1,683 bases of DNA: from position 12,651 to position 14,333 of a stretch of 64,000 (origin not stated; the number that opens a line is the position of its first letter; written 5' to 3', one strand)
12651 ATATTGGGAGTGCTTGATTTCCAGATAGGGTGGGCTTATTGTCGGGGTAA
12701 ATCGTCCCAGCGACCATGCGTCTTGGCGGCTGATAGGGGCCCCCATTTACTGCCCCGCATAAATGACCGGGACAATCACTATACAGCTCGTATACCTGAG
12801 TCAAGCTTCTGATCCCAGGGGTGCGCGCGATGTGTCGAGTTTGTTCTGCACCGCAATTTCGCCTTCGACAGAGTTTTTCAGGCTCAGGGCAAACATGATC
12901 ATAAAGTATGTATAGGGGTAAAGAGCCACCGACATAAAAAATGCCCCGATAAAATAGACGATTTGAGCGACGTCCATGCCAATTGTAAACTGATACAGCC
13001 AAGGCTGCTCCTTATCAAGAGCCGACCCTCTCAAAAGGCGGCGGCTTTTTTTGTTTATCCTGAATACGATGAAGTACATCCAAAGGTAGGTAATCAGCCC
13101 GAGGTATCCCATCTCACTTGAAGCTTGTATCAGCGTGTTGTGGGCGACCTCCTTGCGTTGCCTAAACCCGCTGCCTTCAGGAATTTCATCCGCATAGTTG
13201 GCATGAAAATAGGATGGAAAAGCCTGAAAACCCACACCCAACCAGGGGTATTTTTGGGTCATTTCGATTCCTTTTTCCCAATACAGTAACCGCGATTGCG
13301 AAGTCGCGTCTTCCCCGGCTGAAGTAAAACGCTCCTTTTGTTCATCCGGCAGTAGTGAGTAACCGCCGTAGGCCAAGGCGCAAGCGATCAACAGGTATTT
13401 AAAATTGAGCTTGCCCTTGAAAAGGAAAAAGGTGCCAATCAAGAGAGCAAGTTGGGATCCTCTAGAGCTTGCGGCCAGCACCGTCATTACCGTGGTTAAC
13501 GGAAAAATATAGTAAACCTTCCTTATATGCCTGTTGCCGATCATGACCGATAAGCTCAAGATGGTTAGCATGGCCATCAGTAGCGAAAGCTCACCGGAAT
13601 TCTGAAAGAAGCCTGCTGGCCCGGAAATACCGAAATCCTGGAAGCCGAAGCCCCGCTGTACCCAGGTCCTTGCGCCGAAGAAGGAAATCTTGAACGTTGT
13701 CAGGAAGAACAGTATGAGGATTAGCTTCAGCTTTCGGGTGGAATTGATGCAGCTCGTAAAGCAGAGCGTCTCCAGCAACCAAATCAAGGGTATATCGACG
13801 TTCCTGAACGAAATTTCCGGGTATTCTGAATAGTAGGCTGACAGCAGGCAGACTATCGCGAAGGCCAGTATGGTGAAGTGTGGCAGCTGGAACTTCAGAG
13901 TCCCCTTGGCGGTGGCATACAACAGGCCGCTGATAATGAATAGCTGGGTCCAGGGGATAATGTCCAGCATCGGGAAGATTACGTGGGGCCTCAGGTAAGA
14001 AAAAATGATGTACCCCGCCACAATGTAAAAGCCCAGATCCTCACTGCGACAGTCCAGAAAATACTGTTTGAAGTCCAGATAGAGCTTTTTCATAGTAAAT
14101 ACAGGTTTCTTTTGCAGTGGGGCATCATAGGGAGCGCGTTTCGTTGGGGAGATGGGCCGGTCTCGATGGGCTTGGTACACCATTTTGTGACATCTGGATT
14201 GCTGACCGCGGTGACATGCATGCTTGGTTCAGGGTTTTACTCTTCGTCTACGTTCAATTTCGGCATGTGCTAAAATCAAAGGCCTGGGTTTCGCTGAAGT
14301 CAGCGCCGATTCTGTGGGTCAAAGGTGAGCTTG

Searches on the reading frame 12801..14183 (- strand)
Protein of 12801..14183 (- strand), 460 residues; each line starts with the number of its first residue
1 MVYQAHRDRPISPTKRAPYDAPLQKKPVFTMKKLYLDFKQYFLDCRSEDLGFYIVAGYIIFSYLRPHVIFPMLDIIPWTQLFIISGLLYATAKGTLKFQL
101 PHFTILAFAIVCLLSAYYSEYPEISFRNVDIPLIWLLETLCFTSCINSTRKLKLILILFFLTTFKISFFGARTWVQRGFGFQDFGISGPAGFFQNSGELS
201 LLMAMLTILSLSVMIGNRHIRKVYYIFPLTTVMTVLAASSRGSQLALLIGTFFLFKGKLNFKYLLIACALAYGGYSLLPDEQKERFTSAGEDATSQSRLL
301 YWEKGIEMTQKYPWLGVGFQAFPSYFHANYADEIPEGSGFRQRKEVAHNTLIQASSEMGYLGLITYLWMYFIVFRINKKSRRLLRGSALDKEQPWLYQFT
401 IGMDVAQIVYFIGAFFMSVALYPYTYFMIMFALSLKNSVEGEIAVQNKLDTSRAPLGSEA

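Call 70: search_protein_families(library=ncbifam, proteins=[window:12801-14183:-], max_evalue=1e-20)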
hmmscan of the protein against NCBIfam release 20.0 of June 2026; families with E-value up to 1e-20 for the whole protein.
window:12801-14183:- (460 aa): 1 family
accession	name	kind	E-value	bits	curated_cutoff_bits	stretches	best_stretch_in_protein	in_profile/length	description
TIGR03097.1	PEP_O_lig_1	hypoth_equivalog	1.4e-23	83.4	188.1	1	82-435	55-403/408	putative O-glycosylation ligase, exosortase A system-associated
